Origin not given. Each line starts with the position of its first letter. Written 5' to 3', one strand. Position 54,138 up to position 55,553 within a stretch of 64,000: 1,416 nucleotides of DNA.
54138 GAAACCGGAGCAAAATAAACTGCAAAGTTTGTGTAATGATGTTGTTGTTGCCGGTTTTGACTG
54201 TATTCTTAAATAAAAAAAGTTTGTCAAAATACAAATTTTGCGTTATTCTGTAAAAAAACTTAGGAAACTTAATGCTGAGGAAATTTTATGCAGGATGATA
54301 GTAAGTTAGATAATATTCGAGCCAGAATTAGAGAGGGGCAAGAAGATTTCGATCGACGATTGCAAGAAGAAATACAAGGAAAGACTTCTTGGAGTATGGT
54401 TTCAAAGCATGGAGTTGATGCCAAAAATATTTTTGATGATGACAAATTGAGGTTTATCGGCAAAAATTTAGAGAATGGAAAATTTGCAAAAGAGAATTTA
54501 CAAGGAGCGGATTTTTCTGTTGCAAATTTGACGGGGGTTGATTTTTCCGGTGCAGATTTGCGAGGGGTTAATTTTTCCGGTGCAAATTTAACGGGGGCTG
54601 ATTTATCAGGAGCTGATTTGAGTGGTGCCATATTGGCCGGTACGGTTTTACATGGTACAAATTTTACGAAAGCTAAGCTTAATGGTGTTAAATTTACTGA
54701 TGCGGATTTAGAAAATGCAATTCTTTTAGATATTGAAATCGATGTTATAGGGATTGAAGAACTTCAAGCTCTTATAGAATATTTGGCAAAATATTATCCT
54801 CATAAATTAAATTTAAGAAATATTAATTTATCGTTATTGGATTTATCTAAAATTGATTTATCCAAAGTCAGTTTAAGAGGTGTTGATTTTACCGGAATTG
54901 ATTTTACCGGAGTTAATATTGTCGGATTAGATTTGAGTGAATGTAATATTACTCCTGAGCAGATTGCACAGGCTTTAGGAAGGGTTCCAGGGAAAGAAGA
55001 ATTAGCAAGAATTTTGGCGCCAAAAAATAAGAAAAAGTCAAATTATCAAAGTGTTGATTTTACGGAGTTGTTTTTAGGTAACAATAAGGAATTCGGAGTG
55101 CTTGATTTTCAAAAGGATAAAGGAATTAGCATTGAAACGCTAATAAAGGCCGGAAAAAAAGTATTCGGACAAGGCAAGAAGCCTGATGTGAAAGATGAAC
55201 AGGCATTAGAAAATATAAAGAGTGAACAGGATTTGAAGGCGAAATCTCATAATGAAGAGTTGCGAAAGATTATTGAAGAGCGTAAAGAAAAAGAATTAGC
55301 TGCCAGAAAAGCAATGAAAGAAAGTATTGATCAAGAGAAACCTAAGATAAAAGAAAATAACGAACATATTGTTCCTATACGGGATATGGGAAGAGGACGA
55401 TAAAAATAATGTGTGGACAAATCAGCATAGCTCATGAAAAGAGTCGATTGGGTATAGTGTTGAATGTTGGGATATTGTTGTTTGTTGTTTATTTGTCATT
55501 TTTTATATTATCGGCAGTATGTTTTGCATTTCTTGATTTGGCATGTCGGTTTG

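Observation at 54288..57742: Orphan, divergent VirD4/TraG-like coupling ATPase adjacent to a pentapeptide-repeat protein inside a housekeeping neighbourhood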

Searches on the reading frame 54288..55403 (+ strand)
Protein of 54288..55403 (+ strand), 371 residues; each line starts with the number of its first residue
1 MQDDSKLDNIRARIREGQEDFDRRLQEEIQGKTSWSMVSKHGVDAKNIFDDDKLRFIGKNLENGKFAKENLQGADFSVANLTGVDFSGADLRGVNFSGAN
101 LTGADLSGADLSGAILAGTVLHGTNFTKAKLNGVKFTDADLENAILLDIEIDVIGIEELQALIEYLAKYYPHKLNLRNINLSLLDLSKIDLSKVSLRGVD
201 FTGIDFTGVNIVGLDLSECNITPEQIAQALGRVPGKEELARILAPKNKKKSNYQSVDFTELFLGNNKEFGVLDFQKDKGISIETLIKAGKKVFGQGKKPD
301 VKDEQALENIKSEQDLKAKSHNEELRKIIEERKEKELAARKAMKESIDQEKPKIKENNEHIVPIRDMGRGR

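Call 3: search_protein_families(library=pfam, proteins=[window:54288-55403:+], max_evalue=0.01)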
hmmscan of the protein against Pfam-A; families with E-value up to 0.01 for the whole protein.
window:54288-55403:+ (371 aa): 5 families
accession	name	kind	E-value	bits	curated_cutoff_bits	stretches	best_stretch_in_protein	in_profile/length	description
PF00805.28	Pentapeptide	-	3.7e-35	119.5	20.2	3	70-108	2-40/40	Pentapeptide repeats (8 copies)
PF13599.13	Pentapeptide_4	-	4.9e-18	65.4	38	3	94-152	6-64/78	Pentapeptide repeat region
PF13576.12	Pentapeptide_3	-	3.8e-16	59.5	27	1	71-109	6-47/48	Pentapeptide repeats (9 copies)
PF25296.1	Decapeptide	-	1.8e-07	31.4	45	1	60-112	6-58/74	Decapeptide repeat region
PF17621.7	DUF5508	-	0.0077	15.9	27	0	175-220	124-169/263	Family of unknown function (DUF5508)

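Call 4: search_protein_families(library=ncbifam, proteins=[window:54288-55403:+], max_evalue=0.01)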
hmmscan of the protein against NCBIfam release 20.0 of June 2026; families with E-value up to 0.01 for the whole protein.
window:54288-55403:+ (371 aa): 18 families
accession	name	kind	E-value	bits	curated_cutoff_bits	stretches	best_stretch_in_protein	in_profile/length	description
NF052603.1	penta_Alr5209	equivalog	2.4e-24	85.6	125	2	54-145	13-99/113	Alr5209 family pentapeptide repeat protein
NF047416.1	penta_HetL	equivalog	1.7e-20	73.4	260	1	56-150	30-124/218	heterocyst differentiation pentapeptide repeat protein HetL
NF011744.0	PRK15197.1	equivalog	1.2e-15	57.5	274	2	65-147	160-242/291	SPI-2 type III secretion system effector PipB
NF011743.0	PRK15196.1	equivalog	9e-14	51.1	354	2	83-148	151-216/350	type III secretion system effector PipB2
NF038182.1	penta_rpt_SmQnr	exception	1.2e-11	44.8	460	2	97-156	143-202/215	SmQnr family pentapeptide repeat protein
NF033086.2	penta_rpt_Qnr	equivalog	1.1e-10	41.6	240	1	60-101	57-98/211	Qnr family pentapeptide repeat protein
NF000420.1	penta_rpt_QnrB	exception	7.1e-10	39.2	460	1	52-112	11-72/214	QnrB family quinolone resistance pentapeptide repeat protein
NF000349.1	mfpA_AE000516.2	equivalog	2.1e-09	37.4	360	1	80-145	83-148/183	pentapeptide repeat protein MfpA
NF000071.4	penta_rpt_QnrA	exception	5.2e-09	36.2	450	1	60-201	63-199/218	QnrA family quinolone resistance pentapeptide repeat protein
NF033375.2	penta_rpt_QnrE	exception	7.1e-09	36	480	1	64-119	139-194/214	QnrE family quinolone resistance pentapeptide repeat protein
NF033900.0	T4SS_IcmE_DotG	equivalog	3e-08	32.3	750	1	56-355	541-765/1008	type IVB secretion system protein DotG/IcmE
NF011904.1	PRK15377.1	subfamily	3.7e-08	32.2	500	1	80-146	15-82/606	type III secretion system effector HECT-type E3 ubiquitin transferase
NF000421.1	penta_rpt_QnrVC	exception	4.9e-08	33.2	460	1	68-129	51-117/218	QnrVC family quinolone resistance pentapeptide repeat protein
NF012152.0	penta_rpt_QnrC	exception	2e-07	31.3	500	1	53-131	56-134/221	QnrC family quinolone resistance pentapeptide repeat protein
NF000056.3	penta_rpt_QnrS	exception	6e-07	29.3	460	1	57-101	60-104/218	QnrS family quinolone resistance pentapeptide repeat protein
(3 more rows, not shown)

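Call 14: search_protein_families(library=padloc, proteins=[window:54288-55403:+], max_evalue=0.01)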
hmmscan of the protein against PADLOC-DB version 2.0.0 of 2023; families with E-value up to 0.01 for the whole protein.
window:54288-55403:+ (371 aa): 0 families

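Call 66: find_related_loci(query=A5, collection=genome_contigs, flank=4000)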
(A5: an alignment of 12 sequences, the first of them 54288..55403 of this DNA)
Query A5 (371 aa) in genome_contigs; peptide patterns used: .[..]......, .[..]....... (x = any residue, [..] = any of these).
381 stretches matched a pattern; 218 encode a relative of the query (tblastn E <= 1e-3); the best 80 are kept; 80 distinct loci.
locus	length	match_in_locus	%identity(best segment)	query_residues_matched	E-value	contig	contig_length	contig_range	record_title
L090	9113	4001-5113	97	1-371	0e+0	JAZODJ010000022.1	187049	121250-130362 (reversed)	MAG: Alphaproteobacteria bacterium isolate T1900044752_TS20190418.MAGScoT_cleanbin_000002 SGB_2243_k141_299629, whole ge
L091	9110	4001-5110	77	1-371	0e+0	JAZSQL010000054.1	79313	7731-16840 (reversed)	MAG: Alphaproteobacteria bacterium isolate T1900044543_TS20190009.MAGScoT_cleanbin_000006 SGB_90_k141_96242, whole genom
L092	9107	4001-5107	75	1-371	0e+0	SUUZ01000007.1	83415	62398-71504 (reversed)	MAG: Alphaproteobacteria bacterium isolate SIG59 NODE_7061_length_83415_cov_20.016173, whole genome shotgun sequence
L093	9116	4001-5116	73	1-371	0e+0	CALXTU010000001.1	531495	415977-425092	MAG: uncultured Alphaproteobacteria bacterium isolate BRZ_PK__bin103 genome assembly, contig: BRZ_PK__NODE_2_length_5314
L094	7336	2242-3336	74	1-365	2e-177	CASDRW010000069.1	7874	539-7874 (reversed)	uncultured proteobacterium isolate SI.B40.metabat-bins.148 genome assembly, contig: SI.B40.metabat-bins.148.fa_k141_1924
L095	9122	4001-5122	71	1-371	6e-173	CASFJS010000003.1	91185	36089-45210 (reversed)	uncultured proteobacterium isolate B35_L4_330330_idba_bin.27 genome assembly, contig: B35_L4_330330_idba_bin.27.fa_scaff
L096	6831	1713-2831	69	1-371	7e-170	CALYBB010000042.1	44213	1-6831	MAG: uncultured Alphaproteobacteria bacterium isolate E04__bin174 genome assembly, contig: E04__k127_9162367, whole geno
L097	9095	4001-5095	70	4-371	2e-163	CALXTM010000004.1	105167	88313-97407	MAG: uncultured Alphaproteobacteria bacterium isolate BRZ_DP__bin105 genome assembly, contig: BRZ_DP__NODE_253_length_10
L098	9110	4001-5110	73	1-371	5e-160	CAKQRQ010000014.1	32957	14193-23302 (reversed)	MAG: uncultured Alphaproteobacteria bacterium isolate REFINED_METABAT215_TOP10_CONTIGS_1500_ASSEMBLY_K77_MERGED__Hadza_M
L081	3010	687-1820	67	1-371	7e-167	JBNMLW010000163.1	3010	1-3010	MAG: Alphaproteobacteria bacterium isolate CM_BacCAZ1100.7 k141_52171_length_3010_cov_7.0000, whole genome shotgun seque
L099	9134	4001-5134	67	1-371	5e-157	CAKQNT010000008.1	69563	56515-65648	MAG: uncultured Alphaproteobacteria bacterium isolate REFINED_METABAT215_TOP10_CONTIGS_1500_ASSEMBLY_K77_MERGED__Hadza_M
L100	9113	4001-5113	65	4-371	5e-151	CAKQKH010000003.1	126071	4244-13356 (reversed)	MAG: uncultured Alphaproteobacteria bacterium isolate REFINED_METABAT215_TOP10_CONTIGS_1500_ASSEMBLY_K77_MERGED__Hadza_M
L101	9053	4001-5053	68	4-353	1e-149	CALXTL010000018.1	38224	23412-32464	MAG: uncultured Alphaproteobacteria bacterium isolate BRZ_KN__bin99 genome assembly, contig: BRZ_KN__NODE_1253_length_38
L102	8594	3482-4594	65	4-371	7e-149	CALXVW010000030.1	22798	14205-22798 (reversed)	MAG: uncultured Alphaproteobacteria bacterium isolate E40__bin9 genome assembly, contig: E40__k127_4006441, whole genome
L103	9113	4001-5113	65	4-371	3e-147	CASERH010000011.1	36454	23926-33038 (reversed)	uncultured proteobacterium isolate O27_L1_392392_idba_bin.56 genome assembly, contig: O27_L1_392392_idba_bin.56.fa_scaff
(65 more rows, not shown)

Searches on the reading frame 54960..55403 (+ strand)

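Call 59: search_protein_families(library=pfam, proteins=[window:54960-55403:+], max_evalue=10)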
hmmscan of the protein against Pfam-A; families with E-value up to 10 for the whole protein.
window:54960-55403:+ (147 aa): 2 families
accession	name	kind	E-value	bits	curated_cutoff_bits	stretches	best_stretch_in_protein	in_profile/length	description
PF05242.16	GLYCAM-1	-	0.015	15.8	25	1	22-101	5-85/135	Glycosylation-dependent cell adhesion molecule 1 (GlyCAM-1)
PF19745.5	FUT8_N_cat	-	0.26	10.5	27.6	1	68-138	30-99/499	Alpha-(1,6)-fucosyltransferase N- and catalytic domains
